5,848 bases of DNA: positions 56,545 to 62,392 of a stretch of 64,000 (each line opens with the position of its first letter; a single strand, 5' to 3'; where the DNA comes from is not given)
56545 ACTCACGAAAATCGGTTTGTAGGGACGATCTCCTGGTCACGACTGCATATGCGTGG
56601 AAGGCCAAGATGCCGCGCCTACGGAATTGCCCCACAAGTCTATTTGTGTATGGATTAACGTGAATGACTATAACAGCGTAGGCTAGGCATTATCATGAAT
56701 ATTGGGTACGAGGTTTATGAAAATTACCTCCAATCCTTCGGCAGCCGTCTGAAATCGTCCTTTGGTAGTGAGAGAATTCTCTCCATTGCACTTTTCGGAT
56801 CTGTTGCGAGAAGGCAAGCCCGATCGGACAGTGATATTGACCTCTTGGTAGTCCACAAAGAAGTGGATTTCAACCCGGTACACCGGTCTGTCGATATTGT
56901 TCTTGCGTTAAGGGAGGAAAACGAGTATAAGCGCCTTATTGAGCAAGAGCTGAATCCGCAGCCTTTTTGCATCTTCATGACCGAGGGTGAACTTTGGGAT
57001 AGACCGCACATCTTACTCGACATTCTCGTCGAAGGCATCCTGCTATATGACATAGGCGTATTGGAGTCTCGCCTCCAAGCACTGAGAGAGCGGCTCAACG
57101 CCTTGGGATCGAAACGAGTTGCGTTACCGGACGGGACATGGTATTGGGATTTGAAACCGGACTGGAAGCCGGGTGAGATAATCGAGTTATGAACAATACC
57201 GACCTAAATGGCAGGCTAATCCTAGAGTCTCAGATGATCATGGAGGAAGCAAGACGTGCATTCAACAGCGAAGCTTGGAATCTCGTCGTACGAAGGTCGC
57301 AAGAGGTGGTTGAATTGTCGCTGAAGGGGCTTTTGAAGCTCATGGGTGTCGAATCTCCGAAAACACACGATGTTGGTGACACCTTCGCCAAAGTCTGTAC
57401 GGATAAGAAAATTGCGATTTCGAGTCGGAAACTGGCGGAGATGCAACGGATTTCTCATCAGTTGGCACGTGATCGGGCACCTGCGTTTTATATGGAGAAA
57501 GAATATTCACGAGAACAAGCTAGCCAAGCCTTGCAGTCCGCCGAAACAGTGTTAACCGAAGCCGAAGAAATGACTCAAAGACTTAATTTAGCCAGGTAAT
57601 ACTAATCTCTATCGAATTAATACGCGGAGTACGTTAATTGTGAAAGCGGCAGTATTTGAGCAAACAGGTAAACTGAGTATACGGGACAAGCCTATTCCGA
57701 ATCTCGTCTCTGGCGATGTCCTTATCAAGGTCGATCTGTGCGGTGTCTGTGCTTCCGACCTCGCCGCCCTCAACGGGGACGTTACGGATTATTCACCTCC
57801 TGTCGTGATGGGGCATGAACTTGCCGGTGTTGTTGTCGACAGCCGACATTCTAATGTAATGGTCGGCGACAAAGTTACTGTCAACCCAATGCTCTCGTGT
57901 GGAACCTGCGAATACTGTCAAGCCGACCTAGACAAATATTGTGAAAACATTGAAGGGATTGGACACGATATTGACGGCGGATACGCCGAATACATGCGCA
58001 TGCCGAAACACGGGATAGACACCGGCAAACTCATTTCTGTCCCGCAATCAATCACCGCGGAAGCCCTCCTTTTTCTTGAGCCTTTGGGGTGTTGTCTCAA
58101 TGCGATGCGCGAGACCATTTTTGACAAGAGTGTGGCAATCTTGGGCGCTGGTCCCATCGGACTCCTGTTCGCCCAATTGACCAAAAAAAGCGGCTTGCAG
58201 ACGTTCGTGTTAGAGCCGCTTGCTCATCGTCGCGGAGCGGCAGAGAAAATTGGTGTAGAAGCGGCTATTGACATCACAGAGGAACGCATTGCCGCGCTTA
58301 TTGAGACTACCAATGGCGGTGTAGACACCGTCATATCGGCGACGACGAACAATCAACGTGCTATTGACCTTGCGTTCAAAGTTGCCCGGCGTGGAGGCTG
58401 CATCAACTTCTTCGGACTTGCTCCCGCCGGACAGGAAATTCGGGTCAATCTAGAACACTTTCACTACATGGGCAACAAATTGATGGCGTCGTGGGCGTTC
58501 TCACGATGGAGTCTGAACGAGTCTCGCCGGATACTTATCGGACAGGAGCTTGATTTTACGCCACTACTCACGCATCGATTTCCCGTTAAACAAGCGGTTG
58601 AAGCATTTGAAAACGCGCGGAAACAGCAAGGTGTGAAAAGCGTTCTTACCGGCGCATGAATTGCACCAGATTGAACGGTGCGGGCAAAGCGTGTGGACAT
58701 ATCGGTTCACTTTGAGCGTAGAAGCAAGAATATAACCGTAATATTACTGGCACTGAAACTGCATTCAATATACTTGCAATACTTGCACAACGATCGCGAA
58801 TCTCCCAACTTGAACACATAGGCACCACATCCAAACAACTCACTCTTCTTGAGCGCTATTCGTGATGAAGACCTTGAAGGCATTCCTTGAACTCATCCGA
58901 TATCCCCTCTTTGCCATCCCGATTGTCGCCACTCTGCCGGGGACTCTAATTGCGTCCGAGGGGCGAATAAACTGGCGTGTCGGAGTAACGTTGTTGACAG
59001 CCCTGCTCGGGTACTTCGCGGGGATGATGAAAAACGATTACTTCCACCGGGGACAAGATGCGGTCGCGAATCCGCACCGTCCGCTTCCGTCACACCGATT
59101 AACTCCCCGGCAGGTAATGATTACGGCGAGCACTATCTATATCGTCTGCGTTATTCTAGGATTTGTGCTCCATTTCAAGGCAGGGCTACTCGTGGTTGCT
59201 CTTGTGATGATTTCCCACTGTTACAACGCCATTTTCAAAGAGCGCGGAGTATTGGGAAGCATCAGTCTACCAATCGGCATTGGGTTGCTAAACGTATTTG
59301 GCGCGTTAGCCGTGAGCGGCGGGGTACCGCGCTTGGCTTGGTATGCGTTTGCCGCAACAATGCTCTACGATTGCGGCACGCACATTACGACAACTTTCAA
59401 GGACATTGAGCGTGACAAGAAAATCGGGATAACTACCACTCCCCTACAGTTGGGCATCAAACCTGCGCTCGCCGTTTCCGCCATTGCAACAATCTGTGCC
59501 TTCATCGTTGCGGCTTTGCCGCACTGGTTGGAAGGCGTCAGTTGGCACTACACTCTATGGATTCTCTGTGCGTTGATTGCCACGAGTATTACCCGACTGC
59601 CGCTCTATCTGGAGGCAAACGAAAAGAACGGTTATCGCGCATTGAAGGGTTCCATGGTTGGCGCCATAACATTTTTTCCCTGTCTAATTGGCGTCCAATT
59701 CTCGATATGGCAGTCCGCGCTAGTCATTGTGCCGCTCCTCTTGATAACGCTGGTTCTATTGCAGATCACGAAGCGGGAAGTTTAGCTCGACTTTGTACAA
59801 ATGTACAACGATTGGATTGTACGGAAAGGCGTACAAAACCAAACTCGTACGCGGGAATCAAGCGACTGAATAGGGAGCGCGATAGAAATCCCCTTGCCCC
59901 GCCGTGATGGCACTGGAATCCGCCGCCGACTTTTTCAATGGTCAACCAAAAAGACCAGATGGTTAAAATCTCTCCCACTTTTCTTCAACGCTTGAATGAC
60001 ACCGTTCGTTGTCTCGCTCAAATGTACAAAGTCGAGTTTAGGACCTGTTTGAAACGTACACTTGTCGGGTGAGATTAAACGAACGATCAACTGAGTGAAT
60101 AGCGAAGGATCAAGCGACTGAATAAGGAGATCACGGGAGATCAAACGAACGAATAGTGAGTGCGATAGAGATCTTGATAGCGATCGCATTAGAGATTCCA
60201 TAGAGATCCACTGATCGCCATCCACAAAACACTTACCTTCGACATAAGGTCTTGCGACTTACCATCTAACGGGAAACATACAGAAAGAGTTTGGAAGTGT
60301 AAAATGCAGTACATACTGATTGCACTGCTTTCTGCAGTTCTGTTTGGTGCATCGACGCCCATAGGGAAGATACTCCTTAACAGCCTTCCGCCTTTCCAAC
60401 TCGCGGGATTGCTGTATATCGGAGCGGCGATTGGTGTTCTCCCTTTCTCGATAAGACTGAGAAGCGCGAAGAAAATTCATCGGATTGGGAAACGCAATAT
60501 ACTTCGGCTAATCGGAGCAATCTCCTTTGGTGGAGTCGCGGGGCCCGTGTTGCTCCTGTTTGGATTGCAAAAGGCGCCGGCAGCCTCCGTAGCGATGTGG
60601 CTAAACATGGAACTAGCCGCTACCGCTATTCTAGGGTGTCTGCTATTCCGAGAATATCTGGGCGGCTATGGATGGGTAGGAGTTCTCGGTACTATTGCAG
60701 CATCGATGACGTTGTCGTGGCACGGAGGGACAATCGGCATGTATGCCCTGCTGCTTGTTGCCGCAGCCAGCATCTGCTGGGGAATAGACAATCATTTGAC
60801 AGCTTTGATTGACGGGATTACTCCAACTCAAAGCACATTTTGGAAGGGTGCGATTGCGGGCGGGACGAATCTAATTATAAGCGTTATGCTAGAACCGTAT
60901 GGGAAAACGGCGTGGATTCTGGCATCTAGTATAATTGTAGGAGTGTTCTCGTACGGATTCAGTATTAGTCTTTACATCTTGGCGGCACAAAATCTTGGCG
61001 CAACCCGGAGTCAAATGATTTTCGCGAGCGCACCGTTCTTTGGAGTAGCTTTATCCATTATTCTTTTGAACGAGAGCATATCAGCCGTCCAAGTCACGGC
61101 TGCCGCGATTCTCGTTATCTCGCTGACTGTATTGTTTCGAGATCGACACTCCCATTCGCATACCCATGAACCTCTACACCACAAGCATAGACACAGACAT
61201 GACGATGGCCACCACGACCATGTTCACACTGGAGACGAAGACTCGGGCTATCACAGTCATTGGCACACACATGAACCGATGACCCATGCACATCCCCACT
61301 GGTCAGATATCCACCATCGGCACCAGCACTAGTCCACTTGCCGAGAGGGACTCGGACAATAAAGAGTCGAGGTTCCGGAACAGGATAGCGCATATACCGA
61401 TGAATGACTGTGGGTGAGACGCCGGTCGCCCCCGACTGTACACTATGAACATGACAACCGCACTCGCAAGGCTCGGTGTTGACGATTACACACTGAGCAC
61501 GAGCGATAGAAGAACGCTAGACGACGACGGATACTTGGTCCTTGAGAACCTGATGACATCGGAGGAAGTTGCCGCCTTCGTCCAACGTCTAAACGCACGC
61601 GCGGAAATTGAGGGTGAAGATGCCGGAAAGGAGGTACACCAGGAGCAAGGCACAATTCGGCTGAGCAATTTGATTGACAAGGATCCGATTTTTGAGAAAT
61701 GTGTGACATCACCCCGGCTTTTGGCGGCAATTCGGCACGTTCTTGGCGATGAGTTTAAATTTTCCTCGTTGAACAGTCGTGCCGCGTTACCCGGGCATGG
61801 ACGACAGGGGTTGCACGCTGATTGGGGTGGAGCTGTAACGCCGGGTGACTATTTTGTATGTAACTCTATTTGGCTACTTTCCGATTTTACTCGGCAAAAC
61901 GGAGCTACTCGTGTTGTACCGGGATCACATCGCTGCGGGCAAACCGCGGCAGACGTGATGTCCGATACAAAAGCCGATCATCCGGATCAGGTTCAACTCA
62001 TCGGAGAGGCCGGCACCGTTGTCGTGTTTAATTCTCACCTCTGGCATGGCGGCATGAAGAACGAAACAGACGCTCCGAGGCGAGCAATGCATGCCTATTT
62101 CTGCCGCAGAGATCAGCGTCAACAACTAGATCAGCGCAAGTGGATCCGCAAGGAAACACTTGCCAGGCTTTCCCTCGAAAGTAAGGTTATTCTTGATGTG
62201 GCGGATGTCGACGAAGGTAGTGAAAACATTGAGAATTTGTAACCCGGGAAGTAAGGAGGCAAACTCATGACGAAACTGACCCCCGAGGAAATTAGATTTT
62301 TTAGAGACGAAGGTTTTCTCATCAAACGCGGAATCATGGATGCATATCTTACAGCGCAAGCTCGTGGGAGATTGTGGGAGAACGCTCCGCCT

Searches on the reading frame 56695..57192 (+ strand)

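Call 9: search_protein_families(library=pfam, proteins=[window:56695-57192:+], max_evalue=0.01)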
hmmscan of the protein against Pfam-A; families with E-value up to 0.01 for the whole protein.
window:56695-57192:+ (165 aa): 2 families
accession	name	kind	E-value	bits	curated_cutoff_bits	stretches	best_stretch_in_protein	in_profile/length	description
PF01909.29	NTP_transf_2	-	1.2e-08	35.7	21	1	24-102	13-79/93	Nucleotidyltransferase domain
PF18765.7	Polbeta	-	1.2e-08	35.4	26.9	1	25-75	9-58/93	Polymerase beta, Nucleotidyltransferase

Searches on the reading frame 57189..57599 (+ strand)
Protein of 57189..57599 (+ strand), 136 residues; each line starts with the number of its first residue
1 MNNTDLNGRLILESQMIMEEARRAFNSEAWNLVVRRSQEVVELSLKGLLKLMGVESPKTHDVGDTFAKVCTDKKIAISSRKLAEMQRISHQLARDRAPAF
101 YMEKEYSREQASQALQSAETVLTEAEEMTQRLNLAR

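Call 9: search_protein_families(library=pfam, proteins=[window:57189-57599:+], max_evalue=0.01)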
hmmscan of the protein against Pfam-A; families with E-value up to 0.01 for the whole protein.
window:57189-57599:+ (136 aa): 1 family
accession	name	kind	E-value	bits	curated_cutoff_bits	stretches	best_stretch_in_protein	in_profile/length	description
PF05168.19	HEPN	-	1.4e-16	61.1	22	1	18-127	12-116/117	HEPN domain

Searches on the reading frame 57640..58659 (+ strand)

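Call 9: search_protein_families(library=pfam, proteins=[window:57640-58659:+], max_evalue=0.01)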
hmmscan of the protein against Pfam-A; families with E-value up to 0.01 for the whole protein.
window:57640-58659:+ (339 aa): 6 families
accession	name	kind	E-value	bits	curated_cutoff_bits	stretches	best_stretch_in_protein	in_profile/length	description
PF08240.17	ADH_N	-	3.4e-25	88.7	23.5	1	25-125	3-98/104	Alcohol dehydrogenase GroES-like domain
PF00107.32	ADH_zinc_N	-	5.2e-15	56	31.8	1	172-288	1-116/129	Zinc-binding dehydrogenase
PF16912.11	Glu_dehyd_C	-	4.5e-08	33.3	34.9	1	162-336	31-209/211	Glucose dehydrogenase C-terminus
PF16884.10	ADH_N_2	-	0.00033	21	31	1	11-80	17-89/108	N-terminal domain of oxidoreductase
PF01494.25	FAD_binding_3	-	0.0044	16.7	22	1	164-196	3-35/349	FAD binding domain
PF07992.20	Pyr_redox_2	-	0.0072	16.2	26.1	0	156-229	136-210/291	Pyridine nucleotide-disulphide oxidoreductase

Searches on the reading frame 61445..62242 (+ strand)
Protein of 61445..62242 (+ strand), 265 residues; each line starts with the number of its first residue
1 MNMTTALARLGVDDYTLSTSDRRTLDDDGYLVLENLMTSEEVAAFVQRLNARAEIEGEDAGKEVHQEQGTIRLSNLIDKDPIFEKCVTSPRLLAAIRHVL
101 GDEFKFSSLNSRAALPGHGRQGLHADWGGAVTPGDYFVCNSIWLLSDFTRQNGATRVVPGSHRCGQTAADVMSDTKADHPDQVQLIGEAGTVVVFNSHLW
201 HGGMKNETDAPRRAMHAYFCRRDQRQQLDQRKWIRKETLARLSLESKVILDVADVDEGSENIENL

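Call 9: search_protein_families(library=pfam, proteins=[window:61445-62242:+], max_evalue=0.01)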
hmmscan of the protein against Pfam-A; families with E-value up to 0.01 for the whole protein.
window:61445-62242:+ (265 aa): 2 families
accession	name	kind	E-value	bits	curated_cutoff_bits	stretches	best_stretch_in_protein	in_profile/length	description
PF05721.19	PhyH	-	3.1e-26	93.4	22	1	26-214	2-213/213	Phytanoyl-CoA dioxygenase (PhyH)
PF13759.12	2OG-FeII_Oxy_5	-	8.7e-05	23.3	27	1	153-214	36-97/101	Putative 2OG-Fe(II) oxygenase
